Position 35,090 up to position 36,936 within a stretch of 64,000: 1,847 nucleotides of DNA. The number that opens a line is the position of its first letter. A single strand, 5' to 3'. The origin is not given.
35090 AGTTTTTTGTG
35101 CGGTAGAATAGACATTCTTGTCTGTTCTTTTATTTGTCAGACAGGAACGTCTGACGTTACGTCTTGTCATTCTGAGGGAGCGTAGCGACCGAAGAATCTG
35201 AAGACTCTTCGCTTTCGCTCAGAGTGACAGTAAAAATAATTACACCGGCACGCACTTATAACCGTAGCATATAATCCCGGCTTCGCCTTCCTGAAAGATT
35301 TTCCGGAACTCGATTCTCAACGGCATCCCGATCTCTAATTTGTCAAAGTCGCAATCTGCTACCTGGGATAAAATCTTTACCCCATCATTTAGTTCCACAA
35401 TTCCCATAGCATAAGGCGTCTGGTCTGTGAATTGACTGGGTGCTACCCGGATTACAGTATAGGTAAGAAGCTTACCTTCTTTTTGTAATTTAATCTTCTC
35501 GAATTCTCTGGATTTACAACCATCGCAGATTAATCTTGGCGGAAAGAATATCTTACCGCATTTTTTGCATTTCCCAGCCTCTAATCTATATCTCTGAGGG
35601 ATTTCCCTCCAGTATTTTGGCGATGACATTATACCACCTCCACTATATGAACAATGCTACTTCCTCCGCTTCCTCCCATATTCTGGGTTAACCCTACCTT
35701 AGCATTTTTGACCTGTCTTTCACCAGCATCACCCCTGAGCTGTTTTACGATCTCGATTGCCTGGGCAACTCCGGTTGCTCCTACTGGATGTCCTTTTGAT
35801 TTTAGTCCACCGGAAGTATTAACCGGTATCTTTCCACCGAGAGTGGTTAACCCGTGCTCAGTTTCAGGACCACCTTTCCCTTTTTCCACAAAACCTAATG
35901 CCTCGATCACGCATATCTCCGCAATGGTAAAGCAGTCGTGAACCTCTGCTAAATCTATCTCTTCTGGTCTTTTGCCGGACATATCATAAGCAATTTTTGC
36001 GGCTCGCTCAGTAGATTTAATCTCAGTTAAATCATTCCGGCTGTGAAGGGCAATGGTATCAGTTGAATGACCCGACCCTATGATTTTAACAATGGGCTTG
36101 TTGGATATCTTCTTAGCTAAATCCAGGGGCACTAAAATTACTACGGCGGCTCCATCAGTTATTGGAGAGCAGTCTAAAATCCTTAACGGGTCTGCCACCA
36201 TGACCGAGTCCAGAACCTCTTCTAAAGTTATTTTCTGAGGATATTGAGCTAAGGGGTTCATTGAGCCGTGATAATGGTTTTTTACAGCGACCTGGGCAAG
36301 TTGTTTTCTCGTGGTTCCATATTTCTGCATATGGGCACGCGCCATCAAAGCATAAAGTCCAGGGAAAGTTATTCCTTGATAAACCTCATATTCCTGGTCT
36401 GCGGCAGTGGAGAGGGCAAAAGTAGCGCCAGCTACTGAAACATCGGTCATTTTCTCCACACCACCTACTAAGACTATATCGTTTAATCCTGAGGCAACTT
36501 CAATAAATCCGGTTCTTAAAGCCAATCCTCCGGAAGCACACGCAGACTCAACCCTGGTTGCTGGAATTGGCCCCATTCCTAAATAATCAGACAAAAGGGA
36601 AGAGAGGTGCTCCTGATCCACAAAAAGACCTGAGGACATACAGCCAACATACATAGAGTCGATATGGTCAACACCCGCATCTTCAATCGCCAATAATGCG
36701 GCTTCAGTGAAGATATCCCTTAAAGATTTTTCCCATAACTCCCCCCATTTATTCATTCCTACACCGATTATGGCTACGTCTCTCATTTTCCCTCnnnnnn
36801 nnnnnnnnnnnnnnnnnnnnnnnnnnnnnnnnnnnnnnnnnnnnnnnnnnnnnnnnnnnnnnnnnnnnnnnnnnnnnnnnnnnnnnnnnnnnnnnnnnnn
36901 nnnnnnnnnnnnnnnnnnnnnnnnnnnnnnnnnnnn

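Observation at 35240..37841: Archaeal-type HMG-CoA synthase / thiolase / DUF35 trio directly downstream of a methylcrotonyl-CoA carboxylase operon, with no HMG-CoA lyase in sight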

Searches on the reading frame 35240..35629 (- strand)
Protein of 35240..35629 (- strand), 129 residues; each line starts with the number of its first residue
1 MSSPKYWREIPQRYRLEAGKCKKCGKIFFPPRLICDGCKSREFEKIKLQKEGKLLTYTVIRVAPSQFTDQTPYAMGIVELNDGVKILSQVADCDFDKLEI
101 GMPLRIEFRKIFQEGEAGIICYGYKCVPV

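Call 4: search_protein_families(library=pfam, proteins=[window:35240-35629:-])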
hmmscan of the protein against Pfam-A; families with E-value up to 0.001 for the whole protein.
window:35240-35629:- (129 aa): 2 families
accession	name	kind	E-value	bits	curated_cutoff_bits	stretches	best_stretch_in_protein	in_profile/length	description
PF01796.24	OB_ChsH2_C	-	6.8e-19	68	27.1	1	48-109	4-65/65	ChsH2, C-terminal OB-fold domain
PF12172.15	zf-ChsH2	-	1e-12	48.1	23.2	1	8-44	1-37/37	ChsH2, rubredoxin-like zinc ribbon domain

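Call 5: search_protein_families(library=ncbifam, proteins=[window:35240-35629:-])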
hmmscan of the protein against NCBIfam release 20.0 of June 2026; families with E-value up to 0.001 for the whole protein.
window:35240-35629:- (129 aa): 1 family
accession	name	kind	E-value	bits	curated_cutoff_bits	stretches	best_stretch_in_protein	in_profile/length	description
NF053627.1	BnzsclthlBbsAGT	equivalog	6.5e-13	48.9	250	1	16-101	36-118/145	benzoylsuccinyl-CoA thiolase subunit BbsA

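Call 28: search_solved_structures(query=window:35240-35629:-, show_alignments=2)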
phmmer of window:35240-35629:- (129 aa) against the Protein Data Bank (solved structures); distinct sequences matched with E-value up to 0.001: 9.
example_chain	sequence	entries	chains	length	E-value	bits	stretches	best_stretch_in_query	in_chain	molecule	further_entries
6esq_E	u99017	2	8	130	8.8e-36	126.1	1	5-129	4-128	Pfam DUF35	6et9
5m3k_B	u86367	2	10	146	1.8e-18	70.1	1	5-125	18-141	2,4-diacetylphloroglucinol biosynthesis protein PhlB | 2,4-diacetylphloroglucinol biosynthesis protein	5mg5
9skh_E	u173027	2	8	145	6.2e-15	58.7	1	5-125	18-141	2,4-diacetylphloroglucinol biosynthesis protein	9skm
9myr_B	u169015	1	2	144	2.4e-13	53.5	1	4-109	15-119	Acyl dehydratase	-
9vbo_H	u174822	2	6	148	2.1e-12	50.4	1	2-125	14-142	2,4-diacetylphloroglucinol biosynthesis protein PhlB family protein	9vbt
6ok1_B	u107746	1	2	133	3.6e-12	49.7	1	5-109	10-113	ChsH2(DUF35)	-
7pxp_A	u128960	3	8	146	1e-08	38.5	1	16-91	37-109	Benzoylsuccinyl-CoA thiolase subunit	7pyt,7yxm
6htj_A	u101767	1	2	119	7e-06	29.4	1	15-109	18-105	Nucleic-acid-binding protein containing a Zn-ribbon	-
3irb_A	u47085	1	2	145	0.00026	24.3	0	15-60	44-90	uncharacterized protein from DUF35 family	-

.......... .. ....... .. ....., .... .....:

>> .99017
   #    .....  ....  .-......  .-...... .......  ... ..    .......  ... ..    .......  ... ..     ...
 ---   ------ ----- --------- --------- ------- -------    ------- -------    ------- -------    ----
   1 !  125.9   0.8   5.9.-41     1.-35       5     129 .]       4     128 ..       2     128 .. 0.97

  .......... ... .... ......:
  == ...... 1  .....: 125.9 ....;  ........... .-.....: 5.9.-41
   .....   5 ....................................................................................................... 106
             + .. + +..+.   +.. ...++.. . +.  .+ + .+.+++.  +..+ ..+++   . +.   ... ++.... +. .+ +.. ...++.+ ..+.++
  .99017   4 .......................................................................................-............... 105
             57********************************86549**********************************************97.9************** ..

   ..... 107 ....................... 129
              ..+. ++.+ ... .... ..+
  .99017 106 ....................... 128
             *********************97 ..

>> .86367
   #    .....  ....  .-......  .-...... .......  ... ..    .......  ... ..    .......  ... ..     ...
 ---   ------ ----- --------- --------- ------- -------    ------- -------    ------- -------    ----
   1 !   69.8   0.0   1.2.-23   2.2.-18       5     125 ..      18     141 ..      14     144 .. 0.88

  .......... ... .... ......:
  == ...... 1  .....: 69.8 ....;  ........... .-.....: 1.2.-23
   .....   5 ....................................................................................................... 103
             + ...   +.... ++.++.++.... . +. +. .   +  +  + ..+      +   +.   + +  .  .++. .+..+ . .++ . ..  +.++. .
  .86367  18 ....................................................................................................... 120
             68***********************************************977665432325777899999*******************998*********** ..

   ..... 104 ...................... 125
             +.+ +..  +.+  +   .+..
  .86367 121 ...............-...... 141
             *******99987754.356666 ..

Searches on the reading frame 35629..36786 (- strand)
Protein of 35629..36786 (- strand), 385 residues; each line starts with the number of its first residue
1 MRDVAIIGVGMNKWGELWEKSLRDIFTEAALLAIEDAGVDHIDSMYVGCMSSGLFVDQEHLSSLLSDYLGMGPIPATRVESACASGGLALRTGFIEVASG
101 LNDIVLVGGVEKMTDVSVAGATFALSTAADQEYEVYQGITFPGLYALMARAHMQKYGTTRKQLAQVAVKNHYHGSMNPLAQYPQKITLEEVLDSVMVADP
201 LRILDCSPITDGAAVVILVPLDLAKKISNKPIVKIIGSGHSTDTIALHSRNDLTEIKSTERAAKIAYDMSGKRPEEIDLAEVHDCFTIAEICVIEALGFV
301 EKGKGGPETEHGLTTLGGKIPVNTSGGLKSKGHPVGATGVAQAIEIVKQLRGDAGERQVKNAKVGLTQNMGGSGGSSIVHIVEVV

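Call 4: search_protein_families(library=pfam, proteins=[window:35629-36786:-])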
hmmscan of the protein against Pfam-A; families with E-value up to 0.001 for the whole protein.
window:35629-36786:- (385 aa): 4 families
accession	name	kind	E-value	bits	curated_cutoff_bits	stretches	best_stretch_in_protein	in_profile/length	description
PF22691.2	Thiolase_C_1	-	2.4e-47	160.7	28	1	239-382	1-142/144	Thiolase C-terminal domain-like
PF00108.29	Thiolase_N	-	4.4e-25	89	26.4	1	5-220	2-258/260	Thiolase, N-terminal domain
PF02803.24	Thiolase_C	-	5.8e-08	32.9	27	1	262-365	27-112/123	Thiolase, C-terminal domain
PF00109.32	ketoacyl-synt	-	0.00021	21.4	20.8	1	62-120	154-211/252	Beta-ketoacyl synthase, N-terminal domain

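Call 5: search_protein_families(library=ncbifam, proteins=[window:35629-36786:-])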
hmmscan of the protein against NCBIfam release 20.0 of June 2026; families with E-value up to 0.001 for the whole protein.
window:35629-36786:- (385 aa): 57 families (the best 25 are shown)
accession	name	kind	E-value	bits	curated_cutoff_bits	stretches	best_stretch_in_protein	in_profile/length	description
NF053570.1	AcCoTHIOL_METTL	equivalog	2.2e-167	556.7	600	1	1-382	1-381/385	acetyl-CoA acetyltransferase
NF004720.0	PRK06064.1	subfamily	1.8e-165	550.4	420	1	1-383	1-386/389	thiolase domain-containing protein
NF009228.0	PRK12578.1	subfamily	2.2e-98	329.4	485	1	2-382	3-385/387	thiolase domain-containing protein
NF004810.0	PRK06157.1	equivalog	5.1e-94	315.7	403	1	2-381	7-392/400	acetyl-CoA acetyltransferase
NF005704.0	PRK07516.1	subfamily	5.9e-94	315.2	412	1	2-384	2-387/389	thiolase domain-containing protein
NF006102.0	PRK08256.1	subfamily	8.9e-82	275.2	436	1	2-382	3-390/394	lipid-transfer protein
NF004982.0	PRK06365.1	equivalog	2.9e-78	263.8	695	2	1-252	15-267/430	thiolase domain-containing protein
NF004715.0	PRK06059.1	equivalog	5.3e-74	249.6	424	1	2-379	4-396/399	lipid-transfer protein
NF004936.0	PRK06289.1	equivalog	3.1e-70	237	375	1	19-383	23-402/405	acetyl-CoA acetyltransferase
NF004811.0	PRK06158.1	subfamily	4.3e-68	230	421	1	4-379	10-375/384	acetyl-CoA acetyltransferase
NF053628.1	BnzsclthlBbsBGT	equivalog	1.9e-63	214.6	750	1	2-373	5-371/389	benzoylsuccinyl-CoA thiolase subunit BbsB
NF006180.0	PRK08313.1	subfamily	4.9e-59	200.1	514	1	2-374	4-374/389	thiolase domain-containing protein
NF006010.0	PRK08142.1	subfamily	2.1e-57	194.6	462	1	17-379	20-379/388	thiolase domain-containing protein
NF004721.0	PRK06065.1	equivalog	1.6e-54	185.2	455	1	2-372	10-381/393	thiolase domain-containing protein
NF004722.0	PRK06066.1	equivalog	1.3e-48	166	516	1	2-368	4-368/385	thiolase domain-containing protein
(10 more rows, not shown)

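Call 27: search_solved_structures(query=window:35629-36786:-, show_alignments=1, max_evalue=1e-20)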
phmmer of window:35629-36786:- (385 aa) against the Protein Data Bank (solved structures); distinct sequences matched with E-value up to 1e-20: 18.
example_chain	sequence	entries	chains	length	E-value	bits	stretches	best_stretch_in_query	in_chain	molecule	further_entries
6esq_A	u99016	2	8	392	1.2e-109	370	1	1-382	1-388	acetoacetyl-CoA thiolase | Acetyl-CoA acetyltransferase thiolase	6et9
7yvy_A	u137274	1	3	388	2.6e-108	365.6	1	1-381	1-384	Acetyl-CoA acetyltransferase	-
4yzo_A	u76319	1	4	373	1.6e-75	257.7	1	4-380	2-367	Putative acyl-CoA acyltransferase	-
6hsj_A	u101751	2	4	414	3.6e-62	213.8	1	4-380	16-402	SCP2-thiolase (type-1)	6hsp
6hrv_A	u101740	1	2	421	3.8e-62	213.7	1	4-380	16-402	SCP2-thiolase (type-1)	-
4bi9_A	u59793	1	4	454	3.5e-58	200.7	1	16-378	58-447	3-KETOACYL-COA THIOLASE, PUTATIVE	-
7pxp_C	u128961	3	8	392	1.1e-57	199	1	2-376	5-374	Benzoylsuccinyl-CoA thiolase subunit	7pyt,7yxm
4bia_A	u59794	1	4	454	7e-57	196.4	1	16-378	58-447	3-KETOACYL-COA THIOLASE, PUTATIVE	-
3zbg_A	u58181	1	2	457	2.8e-50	174.6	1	42-380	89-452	3-KETOACYL-COA THIOLASE-LIKE PROTEIN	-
3zbk_A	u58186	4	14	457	5.2e-49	170.5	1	42-380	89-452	3-KETOACYL-COA THIOLASE-LIKE PROTEIN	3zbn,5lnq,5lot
3zbl_A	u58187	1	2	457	7.2e-49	170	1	42-380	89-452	3-KETOACYL-COA THIOLASE-LIKE PROTEIN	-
4u4e_A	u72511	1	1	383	4e-42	147.8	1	4-375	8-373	Thiolase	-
5m3k_C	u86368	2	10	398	1e-34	123.4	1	20-378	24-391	2,4-diacetylphloroglucinol biosynthesis protein PhlC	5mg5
9skh_I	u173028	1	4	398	1.5e-34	122.9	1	19-378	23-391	2,4-diacetylphloroglucinol biosynthesis protein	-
9skm_I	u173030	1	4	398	4.4e-33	118.1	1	19-378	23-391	2,4-diacetylphloroglucinol biosynthesis protein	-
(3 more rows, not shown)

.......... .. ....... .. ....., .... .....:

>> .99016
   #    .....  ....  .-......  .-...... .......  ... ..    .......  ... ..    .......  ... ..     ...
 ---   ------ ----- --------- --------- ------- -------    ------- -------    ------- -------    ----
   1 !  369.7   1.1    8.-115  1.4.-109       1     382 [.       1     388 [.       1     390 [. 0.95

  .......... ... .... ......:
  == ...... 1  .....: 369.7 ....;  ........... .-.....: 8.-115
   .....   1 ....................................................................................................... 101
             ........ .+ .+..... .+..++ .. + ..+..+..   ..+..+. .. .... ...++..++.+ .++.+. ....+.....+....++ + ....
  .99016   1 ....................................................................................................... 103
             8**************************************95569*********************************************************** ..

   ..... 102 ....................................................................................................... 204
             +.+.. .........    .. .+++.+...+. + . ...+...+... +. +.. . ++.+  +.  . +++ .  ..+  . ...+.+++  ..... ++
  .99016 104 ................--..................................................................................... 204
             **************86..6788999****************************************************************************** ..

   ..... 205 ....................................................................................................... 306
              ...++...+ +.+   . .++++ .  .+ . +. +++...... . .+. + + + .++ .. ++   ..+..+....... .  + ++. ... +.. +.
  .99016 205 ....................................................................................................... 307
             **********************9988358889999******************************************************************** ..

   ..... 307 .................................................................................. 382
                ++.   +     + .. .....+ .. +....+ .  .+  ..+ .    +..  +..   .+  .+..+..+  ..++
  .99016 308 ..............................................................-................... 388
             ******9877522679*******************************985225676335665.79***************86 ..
